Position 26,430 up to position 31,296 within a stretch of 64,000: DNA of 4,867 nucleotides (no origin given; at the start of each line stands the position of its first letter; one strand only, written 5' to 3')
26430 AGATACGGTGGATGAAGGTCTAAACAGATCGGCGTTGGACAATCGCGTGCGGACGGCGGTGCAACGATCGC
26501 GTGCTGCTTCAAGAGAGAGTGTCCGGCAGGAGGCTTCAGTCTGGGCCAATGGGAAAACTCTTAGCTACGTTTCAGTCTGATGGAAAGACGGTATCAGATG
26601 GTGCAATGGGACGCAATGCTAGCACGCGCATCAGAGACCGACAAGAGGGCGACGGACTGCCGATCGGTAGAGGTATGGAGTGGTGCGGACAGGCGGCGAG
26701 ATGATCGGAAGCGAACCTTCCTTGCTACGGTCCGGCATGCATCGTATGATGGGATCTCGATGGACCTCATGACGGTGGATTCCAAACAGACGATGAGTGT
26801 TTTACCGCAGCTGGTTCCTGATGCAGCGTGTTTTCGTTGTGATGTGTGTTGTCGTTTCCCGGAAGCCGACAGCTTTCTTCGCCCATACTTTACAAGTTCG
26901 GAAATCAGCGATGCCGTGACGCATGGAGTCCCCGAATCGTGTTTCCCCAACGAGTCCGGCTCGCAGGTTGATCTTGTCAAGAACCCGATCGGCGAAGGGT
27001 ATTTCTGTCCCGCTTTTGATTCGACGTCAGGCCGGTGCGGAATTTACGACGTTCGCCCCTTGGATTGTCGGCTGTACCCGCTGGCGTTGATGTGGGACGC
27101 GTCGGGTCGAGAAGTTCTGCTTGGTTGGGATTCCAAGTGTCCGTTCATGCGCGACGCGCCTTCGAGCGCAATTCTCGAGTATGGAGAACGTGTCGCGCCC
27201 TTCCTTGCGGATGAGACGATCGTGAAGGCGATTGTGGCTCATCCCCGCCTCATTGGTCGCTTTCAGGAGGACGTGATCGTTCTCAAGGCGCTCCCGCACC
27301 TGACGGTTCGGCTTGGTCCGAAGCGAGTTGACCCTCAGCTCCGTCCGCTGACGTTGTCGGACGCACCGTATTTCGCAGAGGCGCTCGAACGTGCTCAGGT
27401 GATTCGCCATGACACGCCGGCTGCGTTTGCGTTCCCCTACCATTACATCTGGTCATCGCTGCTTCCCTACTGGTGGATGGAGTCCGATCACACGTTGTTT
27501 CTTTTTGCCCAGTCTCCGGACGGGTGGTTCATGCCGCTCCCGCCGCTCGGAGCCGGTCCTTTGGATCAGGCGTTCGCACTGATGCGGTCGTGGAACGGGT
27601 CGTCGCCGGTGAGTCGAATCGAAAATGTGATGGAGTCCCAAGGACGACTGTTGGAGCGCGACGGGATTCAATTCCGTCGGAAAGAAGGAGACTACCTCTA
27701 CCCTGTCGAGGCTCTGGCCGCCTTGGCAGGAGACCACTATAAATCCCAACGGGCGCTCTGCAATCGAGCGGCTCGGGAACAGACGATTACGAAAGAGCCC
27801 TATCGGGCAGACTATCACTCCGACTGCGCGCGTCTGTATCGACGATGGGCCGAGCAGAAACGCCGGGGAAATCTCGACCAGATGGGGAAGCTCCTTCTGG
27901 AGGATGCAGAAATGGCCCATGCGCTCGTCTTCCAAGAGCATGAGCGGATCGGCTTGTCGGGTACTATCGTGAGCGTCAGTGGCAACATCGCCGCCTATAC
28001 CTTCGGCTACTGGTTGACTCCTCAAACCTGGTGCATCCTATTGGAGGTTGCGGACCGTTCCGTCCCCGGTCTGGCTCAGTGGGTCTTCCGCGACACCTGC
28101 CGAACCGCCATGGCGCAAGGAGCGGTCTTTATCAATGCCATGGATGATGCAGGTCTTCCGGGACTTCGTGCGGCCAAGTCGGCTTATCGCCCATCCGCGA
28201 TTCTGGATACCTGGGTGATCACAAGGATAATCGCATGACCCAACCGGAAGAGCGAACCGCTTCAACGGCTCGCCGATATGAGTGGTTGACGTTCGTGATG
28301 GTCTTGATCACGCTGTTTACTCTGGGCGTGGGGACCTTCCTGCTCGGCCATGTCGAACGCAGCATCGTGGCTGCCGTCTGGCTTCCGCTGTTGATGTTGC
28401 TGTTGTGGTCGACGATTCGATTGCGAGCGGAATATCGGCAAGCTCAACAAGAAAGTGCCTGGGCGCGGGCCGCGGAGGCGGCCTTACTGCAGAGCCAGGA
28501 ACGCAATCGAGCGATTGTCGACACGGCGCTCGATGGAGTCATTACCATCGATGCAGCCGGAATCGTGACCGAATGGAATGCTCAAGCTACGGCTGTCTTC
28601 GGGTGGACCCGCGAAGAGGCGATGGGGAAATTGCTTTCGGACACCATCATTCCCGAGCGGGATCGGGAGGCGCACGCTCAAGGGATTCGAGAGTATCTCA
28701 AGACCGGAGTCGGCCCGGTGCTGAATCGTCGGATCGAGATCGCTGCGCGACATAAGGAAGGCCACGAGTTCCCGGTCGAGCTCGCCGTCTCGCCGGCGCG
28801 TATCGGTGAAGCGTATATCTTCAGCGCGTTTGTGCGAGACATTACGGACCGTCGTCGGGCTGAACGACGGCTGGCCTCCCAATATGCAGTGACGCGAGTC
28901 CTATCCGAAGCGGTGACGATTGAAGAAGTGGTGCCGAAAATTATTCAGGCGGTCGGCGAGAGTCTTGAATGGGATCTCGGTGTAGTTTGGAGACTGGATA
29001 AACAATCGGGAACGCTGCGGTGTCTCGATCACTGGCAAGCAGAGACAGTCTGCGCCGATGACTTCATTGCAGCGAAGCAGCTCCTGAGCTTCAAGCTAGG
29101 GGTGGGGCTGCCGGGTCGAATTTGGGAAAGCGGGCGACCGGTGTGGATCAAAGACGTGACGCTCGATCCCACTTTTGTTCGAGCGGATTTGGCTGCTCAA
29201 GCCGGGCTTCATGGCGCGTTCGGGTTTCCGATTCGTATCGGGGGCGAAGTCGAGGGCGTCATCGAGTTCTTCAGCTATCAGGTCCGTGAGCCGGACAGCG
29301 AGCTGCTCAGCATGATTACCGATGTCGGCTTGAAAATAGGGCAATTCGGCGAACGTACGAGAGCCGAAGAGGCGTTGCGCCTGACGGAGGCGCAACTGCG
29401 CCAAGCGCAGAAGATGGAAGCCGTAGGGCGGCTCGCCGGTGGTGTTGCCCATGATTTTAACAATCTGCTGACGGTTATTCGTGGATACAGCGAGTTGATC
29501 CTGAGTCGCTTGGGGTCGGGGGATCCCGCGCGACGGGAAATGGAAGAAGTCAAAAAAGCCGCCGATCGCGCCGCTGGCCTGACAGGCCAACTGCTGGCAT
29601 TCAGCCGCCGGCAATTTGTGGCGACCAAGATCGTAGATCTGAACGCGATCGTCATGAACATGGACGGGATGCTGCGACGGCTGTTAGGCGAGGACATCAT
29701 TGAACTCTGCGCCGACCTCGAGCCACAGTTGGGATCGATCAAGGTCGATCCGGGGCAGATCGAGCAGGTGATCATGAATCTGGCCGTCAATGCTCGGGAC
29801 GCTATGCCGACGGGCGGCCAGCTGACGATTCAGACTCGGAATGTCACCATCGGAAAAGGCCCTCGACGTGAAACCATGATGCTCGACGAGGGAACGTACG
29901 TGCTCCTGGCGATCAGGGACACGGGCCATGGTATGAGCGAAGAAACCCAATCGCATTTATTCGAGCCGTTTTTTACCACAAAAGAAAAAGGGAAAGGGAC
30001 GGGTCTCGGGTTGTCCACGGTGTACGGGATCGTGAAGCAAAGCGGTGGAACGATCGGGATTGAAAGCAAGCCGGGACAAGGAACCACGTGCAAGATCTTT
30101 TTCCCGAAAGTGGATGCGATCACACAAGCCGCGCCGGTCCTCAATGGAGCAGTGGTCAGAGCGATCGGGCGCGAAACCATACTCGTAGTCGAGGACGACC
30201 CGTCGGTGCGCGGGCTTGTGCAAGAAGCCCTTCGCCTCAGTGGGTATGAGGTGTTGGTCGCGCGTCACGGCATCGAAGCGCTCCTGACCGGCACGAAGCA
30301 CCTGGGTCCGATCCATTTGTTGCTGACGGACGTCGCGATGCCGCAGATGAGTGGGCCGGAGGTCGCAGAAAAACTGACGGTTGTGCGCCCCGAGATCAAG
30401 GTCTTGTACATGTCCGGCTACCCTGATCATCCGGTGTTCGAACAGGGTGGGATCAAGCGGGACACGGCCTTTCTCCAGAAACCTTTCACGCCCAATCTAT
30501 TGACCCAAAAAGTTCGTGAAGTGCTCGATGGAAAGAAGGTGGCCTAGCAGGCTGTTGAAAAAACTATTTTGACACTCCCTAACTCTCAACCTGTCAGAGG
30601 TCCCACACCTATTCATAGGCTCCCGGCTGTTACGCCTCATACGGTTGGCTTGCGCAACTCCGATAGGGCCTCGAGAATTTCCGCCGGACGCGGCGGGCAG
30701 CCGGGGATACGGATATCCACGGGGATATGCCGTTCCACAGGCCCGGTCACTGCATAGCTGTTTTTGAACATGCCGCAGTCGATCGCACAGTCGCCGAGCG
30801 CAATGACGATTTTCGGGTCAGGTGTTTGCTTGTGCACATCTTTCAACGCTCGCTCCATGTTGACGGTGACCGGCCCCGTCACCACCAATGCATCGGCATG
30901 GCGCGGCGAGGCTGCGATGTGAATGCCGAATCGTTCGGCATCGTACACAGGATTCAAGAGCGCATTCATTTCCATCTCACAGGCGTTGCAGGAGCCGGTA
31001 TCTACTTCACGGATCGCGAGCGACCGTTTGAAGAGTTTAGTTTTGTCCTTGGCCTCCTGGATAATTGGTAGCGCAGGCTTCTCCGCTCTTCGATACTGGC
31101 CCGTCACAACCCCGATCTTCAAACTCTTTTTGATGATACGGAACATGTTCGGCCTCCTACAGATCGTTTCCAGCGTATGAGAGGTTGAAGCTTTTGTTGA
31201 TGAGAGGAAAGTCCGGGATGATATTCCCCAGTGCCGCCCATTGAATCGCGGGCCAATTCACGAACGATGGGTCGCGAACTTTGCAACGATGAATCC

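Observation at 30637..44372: Candidate new system: nickel-less hydrogenase-like (Ehr) ion-pumping complex under sigma54 control, with a periplasmic blue-copper protein and a CbbQ ATPase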

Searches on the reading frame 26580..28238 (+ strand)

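Call 87: search_protein_families(library=pfam, proteins=[window:26580-28238:+], max_evalue=0.001)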
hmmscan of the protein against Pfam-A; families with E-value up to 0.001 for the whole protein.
window:26580-28238:+ (552 aa): 2 families
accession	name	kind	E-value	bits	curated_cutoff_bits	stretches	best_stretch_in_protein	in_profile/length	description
PF09924.15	LPG_synthase_C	-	3.5e-21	76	27.5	1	285-544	13-294/298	Phosphatidylglycerol lysyltransferase, C-terminal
PF03692.20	CxxCxxCC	-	4.1e-07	31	23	1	83-169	1-72/85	Putative zinc- or iron-chelating domain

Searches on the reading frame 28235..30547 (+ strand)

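Call 87: search_protein_families(library=pfam, proteins=[window:28235-30547:+], max_evalue=0.001)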
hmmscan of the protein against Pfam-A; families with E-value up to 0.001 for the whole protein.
window:28235-30547:+ (770 aa): 10 families
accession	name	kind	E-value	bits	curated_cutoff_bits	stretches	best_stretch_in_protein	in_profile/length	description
PF02518.31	HATPase_c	-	4.8e-22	78.9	26.4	1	505-625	2-109/111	Histidine kinase-, DNA gyrase B-, and HSP90-like ATPase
PF00072.30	Response_reg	-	4.9e-17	62.5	30.2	1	649-761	1-111/111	Response regulator receiver domain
PF00989.32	PAS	-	5.6e-15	55.8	22.6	1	90-202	2-112/113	PAS fold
PF13185.12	GAF_2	-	1.4e-13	51.7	28.6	1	227-363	2-126/136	GAF domain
PF13426.13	PAS_9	-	1.4e-10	41.8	27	1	100-205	2-103/103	PAS domain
PF00512.31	HisKA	-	4e-09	36.8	26.9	1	398-460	3-64/66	His Kinase A (phospho-acceptor) domain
PF01590.32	GAF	-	1.1e-08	36.1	22.4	1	229-362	2-126/133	GAF domain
PF08448.16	PAS_4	-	1.4e-07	32.1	23.1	1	100-208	6-110/110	PAS fold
PF13188.13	PAS_8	-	3.7e-06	27.1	21.8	1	89-142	1-54/65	PAS domain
PF14215.12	bHLH-MYC_N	-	3e-05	24.8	30.2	1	284-362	103-178/181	bHLH-MYC and R2R3-MYB transcription factors N-terminal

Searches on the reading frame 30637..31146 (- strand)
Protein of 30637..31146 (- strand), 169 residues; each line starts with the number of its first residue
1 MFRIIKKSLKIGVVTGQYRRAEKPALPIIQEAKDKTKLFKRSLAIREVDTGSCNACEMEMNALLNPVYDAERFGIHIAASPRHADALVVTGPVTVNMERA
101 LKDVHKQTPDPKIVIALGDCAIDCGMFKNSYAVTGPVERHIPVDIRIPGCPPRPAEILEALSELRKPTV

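Call 4: search_protein_families(library=pfam, proteins=[window:30637-31146:-], max_evalue=0.01)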
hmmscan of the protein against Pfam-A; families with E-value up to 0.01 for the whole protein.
window:30637-31146:- (169 aa): 1 family
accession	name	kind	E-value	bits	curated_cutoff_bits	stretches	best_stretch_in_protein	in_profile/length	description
PF01058.29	Oxidored_q6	-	1.6e-35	122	27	1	53-164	1-128/128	NADH ubiquinone oxidoreductase, 20 Kd subunit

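Call 5: search_protein_families(library=ncbifam, proteins=[window:30637-31146:-], max_evalue=0.01)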
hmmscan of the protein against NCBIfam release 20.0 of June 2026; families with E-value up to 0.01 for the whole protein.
window:30637-31146:- (169 aa): 16 families
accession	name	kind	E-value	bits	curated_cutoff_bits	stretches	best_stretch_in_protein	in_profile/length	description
NF005012.1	PRK06411.1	subfamily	1.3e-39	135.4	116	1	33-166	24-156/166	NADH-quinone oxidoreductase subunit NuoB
TIGR01957.1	nuoB_fam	subfamily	1.4e-34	119.1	142.7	1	40-166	14-140/145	NADH-quinone oxidoreductase subunit B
NF011390.0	PRK14815.1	equivalog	3.8e-29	101.3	281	1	54-166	43-155/183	NADH dehydrogenase subunit B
NF011391.0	PRK14816.1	equivalog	5e-29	101.3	283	1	52-164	60-173/196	NADH-quinone oxidoreductase subunit B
NF011394.0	PRK14819.1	equivalog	2e-28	99.6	312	1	54-166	41-154/264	NADH-quinone oxidoreductase subunit B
NF011395.0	PRK14820.1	equivalog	4.6e-27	94.9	263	1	54-165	43-154/180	NADH-quinone oxidoreductase subunit B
NF011393.0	PRK14818.1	equivalog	3.7e-26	91.7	255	1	54-164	41-151/173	NADH dehydrogenase subunit B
NF011392.0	PRK14817.1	equivalog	1.2e-25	90.3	271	1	54-165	46-157/182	NADH-quinone oxidoreductase subunit B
NF011389.0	PRK14814.1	equivalog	6.1e-25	88.1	285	1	54-166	43-155/186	NADH dehydrogenase subunit B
NF011388.0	PRK14813.1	equivalog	1.6e-24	86.8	294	1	54-162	38-147/189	NADH dehydrogenase subunit B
NF009808.0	PRK13292.1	equivalog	2e-23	82.2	1156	1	54-165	35-146/791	NADH-quinone oxidoreductase subunit B/C/D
TIGR03294.1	FrhG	equivalog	2.2e-07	30.8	245.5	1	84-162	51-138/228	coenzyme F420 hydrogenase subunit gamma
NF040831.1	sulfhyd_ShyD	equivalog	1.3e-06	28.2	460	0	51-124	9-87/240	NAD(P)-dependent hydrogenase/sulfhydrogenase 2 subunit delta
NF040836.1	sulfhyd_HydD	equivalog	1.3e-05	24.5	500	0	133-162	122-151/261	NADPH-dependent hydrogenase/sulfhydrogenase 1 subunit delta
NF045875.1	F420_non_VhuG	exception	0.00011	21.5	450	0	135-164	134-163/286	F420-non-reducing hydrogenase subunit VhuG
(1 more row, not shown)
